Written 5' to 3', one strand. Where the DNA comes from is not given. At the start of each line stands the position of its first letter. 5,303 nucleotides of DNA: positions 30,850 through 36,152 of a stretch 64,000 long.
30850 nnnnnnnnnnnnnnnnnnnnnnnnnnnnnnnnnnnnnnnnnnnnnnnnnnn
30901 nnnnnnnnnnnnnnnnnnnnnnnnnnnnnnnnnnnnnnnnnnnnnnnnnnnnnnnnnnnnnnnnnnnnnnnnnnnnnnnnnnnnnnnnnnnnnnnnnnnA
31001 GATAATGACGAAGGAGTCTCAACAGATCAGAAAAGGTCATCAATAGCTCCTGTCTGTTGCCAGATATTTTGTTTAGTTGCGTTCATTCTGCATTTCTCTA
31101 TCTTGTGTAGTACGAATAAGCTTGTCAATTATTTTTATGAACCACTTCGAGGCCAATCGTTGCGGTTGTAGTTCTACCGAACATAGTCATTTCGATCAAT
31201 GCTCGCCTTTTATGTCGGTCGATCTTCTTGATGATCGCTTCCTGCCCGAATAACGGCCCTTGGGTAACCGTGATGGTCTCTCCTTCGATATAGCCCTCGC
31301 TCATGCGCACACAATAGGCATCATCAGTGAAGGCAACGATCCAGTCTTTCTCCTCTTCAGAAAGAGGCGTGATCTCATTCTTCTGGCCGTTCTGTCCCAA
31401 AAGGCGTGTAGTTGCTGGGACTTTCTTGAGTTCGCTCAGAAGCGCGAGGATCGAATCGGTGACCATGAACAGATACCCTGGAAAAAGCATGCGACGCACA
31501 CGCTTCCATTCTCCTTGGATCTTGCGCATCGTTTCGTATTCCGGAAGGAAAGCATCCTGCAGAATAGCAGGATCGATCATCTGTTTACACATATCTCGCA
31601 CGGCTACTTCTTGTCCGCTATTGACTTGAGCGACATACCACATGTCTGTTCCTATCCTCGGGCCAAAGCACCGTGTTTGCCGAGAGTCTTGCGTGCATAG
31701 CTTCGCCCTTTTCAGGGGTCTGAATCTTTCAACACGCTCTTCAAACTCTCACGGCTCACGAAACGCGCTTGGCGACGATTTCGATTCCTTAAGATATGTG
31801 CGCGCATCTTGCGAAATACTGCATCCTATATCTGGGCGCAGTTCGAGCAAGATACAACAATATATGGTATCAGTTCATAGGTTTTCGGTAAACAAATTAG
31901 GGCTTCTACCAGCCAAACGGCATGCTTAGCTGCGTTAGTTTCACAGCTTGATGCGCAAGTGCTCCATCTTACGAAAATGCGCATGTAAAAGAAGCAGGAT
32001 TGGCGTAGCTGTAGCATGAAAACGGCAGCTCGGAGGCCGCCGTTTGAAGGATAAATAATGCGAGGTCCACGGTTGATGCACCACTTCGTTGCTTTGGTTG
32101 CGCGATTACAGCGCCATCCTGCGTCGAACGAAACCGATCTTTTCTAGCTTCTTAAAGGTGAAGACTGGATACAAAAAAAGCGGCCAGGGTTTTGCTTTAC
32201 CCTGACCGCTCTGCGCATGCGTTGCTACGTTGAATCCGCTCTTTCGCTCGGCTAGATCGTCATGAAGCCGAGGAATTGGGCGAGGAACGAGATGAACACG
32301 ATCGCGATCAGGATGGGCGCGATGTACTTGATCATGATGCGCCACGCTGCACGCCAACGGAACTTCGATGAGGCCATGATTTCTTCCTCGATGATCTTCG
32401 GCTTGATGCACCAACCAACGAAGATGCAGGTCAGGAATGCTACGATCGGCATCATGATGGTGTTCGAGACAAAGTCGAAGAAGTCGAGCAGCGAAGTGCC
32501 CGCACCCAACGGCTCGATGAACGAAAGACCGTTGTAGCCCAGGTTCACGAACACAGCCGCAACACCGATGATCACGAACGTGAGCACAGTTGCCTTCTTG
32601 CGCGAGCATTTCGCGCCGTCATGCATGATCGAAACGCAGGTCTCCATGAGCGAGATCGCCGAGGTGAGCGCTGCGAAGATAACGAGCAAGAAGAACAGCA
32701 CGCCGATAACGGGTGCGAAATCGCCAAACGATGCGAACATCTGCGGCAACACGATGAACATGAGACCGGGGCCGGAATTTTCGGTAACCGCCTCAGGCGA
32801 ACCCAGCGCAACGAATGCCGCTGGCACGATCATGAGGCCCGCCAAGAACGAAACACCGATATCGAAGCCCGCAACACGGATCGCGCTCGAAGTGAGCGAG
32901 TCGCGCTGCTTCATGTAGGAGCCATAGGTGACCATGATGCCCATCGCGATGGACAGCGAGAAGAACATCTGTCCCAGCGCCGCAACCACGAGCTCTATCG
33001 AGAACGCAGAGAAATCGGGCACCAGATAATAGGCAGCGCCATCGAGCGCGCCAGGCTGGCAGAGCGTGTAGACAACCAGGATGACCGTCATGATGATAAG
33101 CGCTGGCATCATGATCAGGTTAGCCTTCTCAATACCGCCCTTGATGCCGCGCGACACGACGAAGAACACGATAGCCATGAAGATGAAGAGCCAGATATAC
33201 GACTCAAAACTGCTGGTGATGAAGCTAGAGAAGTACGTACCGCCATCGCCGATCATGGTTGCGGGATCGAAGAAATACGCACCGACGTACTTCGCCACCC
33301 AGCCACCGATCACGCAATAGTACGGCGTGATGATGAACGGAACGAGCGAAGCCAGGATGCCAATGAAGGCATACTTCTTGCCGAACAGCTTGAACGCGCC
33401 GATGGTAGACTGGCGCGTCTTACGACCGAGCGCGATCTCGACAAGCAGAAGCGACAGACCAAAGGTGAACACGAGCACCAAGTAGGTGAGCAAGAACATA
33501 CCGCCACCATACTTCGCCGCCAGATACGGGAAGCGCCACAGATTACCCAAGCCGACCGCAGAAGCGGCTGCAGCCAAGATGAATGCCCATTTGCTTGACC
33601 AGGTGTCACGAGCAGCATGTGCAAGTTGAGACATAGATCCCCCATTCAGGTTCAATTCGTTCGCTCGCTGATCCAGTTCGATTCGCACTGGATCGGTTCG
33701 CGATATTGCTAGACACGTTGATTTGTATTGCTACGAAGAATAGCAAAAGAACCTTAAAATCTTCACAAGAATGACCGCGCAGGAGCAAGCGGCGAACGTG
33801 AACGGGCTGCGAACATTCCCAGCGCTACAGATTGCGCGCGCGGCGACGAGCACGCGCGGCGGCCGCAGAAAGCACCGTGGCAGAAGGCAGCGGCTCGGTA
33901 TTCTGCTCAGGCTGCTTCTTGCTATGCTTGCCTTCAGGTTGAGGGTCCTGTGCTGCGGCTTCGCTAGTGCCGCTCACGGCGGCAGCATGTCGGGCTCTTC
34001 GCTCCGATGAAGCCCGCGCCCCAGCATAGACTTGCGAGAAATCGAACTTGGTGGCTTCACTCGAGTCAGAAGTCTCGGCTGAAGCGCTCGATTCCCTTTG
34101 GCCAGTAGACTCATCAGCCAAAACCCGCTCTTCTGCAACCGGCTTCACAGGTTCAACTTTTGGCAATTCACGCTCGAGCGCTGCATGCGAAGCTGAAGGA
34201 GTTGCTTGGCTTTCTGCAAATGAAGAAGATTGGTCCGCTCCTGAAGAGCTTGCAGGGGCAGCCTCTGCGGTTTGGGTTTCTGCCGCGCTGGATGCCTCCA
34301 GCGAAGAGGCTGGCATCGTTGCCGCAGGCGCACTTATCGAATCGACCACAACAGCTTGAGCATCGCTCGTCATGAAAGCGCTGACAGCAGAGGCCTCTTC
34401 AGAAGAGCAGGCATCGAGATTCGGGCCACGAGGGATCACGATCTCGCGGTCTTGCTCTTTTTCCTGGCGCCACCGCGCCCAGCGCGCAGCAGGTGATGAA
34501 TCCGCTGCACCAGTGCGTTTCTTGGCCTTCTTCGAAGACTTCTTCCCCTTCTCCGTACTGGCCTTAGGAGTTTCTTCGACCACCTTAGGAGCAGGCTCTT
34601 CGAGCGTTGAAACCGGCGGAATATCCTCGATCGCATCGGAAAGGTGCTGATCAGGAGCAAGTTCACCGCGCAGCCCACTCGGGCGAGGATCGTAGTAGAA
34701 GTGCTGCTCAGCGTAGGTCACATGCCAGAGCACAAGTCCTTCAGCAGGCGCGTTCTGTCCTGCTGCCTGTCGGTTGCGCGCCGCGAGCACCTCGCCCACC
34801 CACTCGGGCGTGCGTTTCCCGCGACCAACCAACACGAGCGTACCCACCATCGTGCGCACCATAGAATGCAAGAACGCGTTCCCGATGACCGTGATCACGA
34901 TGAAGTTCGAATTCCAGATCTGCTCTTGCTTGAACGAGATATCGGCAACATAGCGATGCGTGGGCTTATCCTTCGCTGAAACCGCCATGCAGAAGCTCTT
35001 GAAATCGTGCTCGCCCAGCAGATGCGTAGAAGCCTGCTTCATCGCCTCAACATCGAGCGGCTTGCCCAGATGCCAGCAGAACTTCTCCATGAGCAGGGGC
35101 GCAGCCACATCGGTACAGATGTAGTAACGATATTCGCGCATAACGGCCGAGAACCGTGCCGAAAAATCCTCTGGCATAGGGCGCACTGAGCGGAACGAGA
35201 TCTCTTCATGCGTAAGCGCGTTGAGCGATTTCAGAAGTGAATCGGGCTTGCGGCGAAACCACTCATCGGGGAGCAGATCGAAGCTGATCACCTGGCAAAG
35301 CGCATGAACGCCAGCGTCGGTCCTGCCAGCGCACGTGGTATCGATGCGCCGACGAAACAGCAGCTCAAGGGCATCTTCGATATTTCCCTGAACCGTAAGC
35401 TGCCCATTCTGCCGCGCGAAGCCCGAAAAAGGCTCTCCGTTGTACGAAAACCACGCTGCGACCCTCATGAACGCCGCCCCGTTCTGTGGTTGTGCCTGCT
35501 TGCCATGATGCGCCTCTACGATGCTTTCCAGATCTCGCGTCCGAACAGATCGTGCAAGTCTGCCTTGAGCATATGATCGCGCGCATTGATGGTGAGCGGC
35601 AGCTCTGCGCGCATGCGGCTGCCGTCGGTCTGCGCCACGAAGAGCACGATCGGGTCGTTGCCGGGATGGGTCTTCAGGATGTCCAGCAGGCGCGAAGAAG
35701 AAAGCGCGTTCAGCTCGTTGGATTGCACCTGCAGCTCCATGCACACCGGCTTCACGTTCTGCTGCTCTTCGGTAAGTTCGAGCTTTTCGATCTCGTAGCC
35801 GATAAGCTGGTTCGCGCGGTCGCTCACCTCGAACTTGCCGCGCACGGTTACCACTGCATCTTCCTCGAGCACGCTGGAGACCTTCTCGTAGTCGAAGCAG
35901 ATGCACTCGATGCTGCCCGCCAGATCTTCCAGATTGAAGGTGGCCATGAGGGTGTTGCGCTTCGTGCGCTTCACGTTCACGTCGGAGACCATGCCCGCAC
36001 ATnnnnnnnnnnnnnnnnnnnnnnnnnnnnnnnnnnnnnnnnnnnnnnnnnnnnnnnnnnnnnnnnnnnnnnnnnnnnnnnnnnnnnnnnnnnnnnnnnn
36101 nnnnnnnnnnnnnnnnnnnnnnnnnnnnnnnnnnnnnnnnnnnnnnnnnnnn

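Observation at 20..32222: ~31 kb AT-richer, single-strand glycan locus abutting GC-rich housekeeping DNA (probable horizontally acquired surface-polysaccharide island)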

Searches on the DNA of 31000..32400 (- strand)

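Call 29: search_rna_families(source=window, start=31000, end=32400, threshold=evalue, max_evalue=1)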
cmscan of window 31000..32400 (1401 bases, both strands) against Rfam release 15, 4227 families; matches with E-value up to 1: 0.
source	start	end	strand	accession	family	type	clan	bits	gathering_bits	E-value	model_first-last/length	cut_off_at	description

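Call 47: build_rna_model(alignment_id=A3, structure=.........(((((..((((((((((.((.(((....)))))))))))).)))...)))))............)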
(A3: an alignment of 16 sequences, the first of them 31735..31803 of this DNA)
Model R1 built from alignment A3 (16 sequences, 73 columns); structure: as given.
model positions 70; base pairs 20; branch points 0; effective number of sequences 5.38; information 0.804 bits per position. Calibrated on 0.2 Mb of random sequence (short: E-values are rough).
structure used (alignment columns):
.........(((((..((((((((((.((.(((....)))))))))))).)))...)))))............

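Call 48: search_with_rna_model(model_id=R1, sources=[window, L002, L012, L014, L015, L016, L017, L018, L019, L020, L021, L022, L023, L024, L025, L026, L027, L028, L029, L030, L031, L032, L033, L034, L035, L036, L037, L038, L039, L040, L041, L042, L043, L044, L045, L046, L047, L048, L049, L050, L051, L052, L053, L054, L055, L056, L057, L058, L059, L060, L061, L062, L063, L064, L065, L066, L067, L068, L069, L070, L071, L072, L073, L074, L075, L076, L077, L078, L079, L080, L081, L082, L083, L084, L085, L086, L087, L088, L089, L090, L091, L092, L093, L094, L096, L098, L099], max_evalue=1, make_alignment=true)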
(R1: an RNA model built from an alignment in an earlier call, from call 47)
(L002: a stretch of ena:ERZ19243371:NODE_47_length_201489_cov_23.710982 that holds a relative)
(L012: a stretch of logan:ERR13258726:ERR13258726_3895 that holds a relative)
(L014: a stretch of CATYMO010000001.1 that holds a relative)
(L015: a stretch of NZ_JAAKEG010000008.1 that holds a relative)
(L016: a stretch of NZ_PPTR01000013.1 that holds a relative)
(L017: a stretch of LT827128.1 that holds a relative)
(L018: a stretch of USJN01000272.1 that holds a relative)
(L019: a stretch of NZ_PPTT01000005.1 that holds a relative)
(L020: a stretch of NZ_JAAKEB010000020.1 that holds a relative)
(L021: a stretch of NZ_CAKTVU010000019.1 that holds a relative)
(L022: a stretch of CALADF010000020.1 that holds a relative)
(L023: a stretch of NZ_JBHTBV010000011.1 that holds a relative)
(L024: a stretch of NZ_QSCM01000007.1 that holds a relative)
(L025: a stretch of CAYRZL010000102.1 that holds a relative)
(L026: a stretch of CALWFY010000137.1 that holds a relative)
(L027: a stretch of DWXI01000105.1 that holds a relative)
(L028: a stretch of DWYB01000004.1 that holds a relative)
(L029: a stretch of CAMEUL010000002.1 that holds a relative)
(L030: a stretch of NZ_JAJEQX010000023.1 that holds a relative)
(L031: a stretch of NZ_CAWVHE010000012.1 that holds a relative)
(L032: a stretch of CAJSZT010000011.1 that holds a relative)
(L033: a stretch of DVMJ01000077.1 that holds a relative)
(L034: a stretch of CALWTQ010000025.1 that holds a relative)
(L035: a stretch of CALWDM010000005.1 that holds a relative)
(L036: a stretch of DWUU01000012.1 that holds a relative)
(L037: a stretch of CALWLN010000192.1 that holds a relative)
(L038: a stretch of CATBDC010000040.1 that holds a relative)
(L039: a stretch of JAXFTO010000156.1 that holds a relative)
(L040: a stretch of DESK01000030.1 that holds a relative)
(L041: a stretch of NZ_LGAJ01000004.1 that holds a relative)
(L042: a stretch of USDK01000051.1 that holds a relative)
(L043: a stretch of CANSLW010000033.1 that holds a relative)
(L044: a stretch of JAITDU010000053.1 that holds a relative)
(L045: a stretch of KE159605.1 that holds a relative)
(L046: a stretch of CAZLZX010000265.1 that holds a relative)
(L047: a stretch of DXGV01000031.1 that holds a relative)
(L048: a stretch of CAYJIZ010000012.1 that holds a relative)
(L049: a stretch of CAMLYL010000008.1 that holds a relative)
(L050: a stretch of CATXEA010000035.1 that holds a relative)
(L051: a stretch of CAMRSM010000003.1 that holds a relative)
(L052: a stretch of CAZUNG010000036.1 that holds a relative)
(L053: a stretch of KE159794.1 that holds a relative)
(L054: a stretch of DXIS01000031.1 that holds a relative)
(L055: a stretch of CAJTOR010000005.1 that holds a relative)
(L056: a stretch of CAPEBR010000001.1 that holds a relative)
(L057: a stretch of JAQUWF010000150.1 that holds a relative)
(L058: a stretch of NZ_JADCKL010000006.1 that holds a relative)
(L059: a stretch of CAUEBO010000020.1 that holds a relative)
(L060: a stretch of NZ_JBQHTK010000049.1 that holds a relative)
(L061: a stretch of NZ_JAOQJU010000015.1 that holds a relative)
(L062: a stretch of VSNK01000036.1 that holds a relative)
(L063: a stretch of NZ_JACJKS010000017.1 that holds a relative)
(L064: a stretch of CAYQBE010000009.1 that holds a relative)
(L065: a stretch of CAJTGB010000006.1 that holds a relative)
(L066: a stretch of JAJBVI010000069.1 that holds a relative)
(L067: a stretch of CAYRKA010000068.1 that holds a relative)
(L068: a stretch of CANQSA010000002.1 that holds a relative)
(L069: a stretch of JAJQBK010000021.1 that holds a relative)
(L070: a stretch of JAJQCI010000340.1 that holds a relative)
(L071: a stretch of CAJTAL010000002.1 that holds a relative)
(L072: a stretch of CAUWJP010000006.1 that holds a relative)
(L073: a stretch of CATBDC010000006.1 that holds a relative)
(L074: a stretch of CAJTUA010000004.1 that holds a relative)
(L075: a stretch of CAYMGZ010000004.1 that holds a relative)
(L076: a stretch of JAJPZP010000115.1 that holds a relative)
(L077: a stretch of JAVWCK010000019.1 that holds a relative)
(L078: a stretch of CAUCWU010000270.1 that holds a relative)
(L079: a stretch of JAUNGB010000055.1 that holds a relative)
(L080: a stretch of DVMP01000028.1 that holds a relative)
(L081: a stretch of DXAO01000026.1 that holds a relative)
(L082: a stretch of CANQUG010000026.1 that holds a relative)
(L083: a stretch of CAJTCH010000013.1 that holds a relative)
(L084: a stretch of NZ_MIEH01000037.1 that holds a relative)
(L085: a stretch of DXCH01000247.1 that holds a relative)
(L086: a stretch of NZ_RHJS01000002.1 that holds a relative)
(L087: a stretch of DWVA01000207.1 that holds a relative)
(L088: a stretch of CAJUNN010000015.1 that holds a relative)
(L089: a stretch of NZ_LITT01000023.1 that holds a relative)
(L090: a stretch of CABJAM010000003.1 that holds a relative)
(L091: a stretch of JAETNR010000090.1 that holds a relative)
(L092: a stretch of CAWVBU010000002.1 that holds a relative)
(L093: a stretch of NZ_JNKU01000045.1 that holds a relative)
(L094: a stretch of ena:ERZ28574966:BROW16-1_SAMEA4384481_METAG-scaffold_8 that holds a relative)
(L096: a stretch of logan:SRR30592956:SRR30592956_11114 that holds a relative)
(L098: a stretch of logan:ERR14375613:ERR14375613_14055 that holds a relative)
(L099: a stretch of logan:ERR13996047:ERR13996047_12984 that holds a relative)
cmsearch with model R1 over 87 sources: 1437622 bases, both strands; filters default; matches with E-value up to 1: 29.
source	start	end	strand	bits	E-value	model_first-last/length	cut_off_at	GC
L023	9826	9895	+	85.2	2.2e-22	1-70/70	no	0.47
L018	1454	1523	+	83.6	6.9e-22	1-70/70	no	0.47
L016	9826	9895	+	83.6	7e-22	1-70/70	no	0.5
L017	9827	9896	+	83.6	7e-22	1-70/70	no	0.5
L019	9818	9887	+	82.3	1.8e-21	1-70/70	no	0.49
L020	9811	9880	+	78.5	2.7e-20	1-70/70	no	0.49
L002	9841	9909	+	75.4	2.4e-19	1-70/70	no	0.51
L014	9841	9909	+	74.8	3.7e-19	1-70/70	no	0.49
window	31735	31803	-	74.3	5.2e-19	1-70/70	no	0.52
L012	7713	7781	+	73.6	8.6e-19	1-70/70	no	0.51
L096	3606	3674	+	73.2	1.2e-18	1-70/70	no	0.41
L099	5557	5625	+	71.9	3e-18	1-70/70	no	0.51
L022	6518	6587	+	71.1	5.4e-18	1-70/70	no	0.49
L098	3853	3921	+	70.4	9e-18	1-70/70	no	0.43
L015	9796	9866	+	70.2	1e-17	1-70/70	no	0.46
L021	9703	9772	+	65.3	3.4e-16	1-70/70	no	0.53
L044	5589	5660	+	56.1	2.4e-13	1-70/70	no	0.49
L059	602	673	+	55.2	4.6e-13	1-70/70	no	0.54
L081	9692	9763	+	43.9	1.5e-09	1-70/70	no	0.61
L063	9622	9690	+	18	0.16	1-70/70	no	0.45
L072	17149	17216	+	17.2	0.29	1-70/70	no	0.32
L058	9620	9688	+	17.1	0.31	1-70/70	no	0.46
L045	9823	9889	+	16.9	0.34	1-70/70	no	0.39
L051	9674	9705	+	16.8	0.37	18-49/70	no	0.59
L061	9827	9896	+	16.5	0.45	1-70/70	no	0.43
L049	9767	9840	+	16.4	0.51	1-70/70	no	0.43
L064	9823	9889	+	16.2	0.56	1-70/70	no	0.4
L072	9748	9814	+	16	0.68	1-70/70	no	0.42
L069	19945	19995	+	15.7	0.81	10-61/70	no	0.61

Alignment A4: 29 matches aligned to the model, 87 columns, each read 5' to 3' on its own strand. Consensus structure (alignment columns), stored with it:
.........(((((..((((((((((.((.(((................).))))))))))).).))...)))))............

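Call 80: search_with_rna_model(model_id=R1, sources=[L106, L108, L110, L111, L114, L101, L100, L096, L097], max_evalue=1)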
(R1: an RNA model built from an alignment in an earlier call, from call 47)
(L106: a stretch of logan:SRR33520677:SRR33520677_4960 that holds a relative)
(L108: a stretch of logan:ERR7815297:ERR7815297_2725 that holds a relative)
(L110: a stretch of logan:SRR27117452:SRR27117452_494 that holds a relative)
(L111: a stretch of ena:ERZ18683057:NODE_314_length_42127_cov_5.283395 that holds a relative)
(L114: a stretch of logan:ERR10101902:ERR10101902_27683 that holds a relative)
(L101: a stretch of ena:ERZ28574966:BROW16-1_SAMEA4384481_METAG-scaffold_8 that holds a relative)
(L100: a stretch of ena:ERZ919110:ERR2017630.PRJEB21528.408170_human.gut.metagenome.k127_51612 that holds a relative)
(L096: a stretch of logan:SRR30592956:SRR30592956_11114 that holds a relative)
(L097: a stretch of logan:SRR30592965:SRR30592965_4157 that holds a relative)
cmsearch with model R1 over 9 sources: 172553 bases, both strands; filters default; matches with E-value up to 1: 9.
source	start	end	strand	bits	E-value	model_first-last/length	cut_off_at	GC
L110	2157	2225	+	75.4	2.9e-20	1-70/70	no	0.51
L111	2157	2225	+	75.1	3.5e-20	1-70/70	no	0.49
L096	3606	3674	+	73.2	1.4e-19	1-70/70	no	0.41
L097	869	937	+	73.2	1.4e-19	1-70/70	no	0.41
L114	18331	18367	-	14.7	0.19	1-70/70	no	0.32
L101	10216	10271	+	13.3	0.56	1-70/70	no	0.34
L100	10216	10271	+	13.3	0.56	1-70/70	no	0.34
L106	17400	17414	+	12.9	0.72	26-40/70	no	0.6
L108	16840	16854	+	12.9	0.72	26-40/70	no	0.6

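Call 81: search_rna_families(source=L045, start=9500, end=10050, threshold=evalue, max_evalue=5)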
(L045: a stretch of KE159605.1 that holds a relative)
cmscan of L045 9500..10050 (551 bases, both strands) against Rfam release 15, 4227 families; matches with E-value up to 5: 0.
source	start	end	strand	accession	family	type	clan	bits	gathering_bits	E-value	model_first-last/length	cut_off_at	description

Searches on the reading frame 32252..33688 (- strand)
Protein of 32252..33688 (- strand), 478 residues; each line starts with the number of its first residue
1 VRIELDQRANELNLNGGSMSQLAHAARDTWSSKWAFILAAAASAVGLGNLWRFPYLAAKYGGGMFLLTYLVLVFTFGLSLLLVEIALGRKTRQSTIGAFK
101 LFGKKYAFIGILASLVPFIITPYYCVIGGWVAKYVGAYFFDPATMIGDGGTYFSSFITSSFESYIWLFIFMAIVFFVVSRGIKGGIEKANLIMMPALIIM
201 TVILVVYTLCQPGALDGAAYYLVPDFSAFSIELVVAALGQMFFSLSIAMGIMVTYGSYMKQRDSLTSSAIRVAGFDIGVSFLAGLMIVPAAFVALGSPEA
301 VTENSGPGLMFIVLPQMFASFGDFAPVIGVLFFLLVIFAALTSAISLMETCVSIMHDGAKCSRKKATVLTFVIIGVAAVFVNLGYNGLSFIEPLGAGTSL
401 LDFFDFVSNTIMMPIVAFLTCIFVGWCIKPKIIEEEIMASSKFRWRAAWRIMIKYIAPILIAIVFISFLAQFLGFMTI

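Call 7: search_protein_families(library=pfam, proteins=[window:32252-33688:-])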
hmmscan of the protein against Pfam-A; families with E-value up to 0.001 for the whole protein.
window:32252-33688:- (478 aa): 1 family
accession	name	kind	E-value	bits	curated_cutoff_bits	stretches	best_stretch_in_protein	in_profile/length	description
PF00209.24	SNF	-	1.3e-65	222.6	27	2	167-472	180-484/524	Sodium:neurotransmitter symporter family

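Call 15: find_encoding_contigs(protein=window:32252-33688:-, flank=10000, max_places=10)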
Protein window:32252-33688:- (478 aa): 1 contig read that carries it; 1 place shown.
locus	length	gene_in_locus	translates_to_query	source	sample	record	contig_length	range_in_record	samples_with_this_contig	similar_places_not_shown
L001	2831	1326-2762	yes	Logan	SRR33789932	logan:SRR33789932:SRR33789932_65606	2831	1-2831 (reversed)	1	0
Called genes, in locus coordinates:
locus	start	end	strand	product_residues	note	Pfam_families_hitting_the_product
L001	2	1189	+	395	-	?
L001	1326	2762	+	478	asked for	PF00209:SNF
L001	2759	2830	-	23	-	?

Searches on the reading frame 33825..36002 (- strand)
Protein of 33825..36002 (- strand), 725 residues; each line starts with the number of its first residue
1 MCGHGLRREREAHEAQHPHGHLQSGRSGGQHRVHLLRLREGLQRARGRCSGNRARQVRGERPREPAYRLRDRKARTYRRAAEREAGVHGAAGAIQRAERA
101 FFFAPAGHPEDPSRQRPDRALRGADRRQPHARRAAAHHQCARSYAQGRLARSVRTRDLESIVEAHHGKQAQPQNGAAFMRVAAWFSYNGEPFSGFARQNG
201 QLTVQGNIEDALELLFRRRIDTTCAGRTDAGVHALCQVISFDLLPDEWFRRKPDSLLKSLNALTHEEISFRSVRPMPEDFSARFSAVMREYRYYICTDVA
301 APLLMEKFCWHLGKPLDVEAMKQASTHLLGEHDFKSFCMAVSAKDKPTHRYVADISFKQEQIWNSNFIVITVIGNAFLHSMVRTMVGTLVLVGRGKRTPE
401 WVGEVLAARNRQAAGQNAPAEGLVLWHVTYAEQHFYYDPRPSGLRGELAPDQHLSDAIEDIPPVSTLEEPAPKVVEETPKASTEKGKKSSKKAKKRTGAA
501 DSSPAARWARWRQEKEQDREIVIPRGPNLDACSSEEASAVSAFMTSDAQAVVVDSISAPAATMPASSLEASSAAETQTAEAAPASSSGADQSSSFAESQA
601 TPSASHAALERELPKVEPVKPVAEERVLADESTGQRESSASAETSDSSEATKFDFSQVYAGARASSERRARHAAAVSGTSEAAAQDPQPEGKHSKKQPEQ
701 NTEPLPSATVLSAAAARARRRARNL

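Call 7: search_protein_families(library=pfam, proteins=[window:33825-36002:-])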
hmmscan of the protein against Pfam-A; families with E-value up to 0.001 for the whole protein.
window:33825-36002:- (725 aa): 1 family
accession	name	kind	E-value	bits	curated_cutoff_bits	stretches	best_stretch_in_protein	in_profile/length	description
PF01416.25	PseudoU_synth_1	-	4.6e-40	136.9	23.3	2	324-430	1-107/108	tRNA pseudouridine synthase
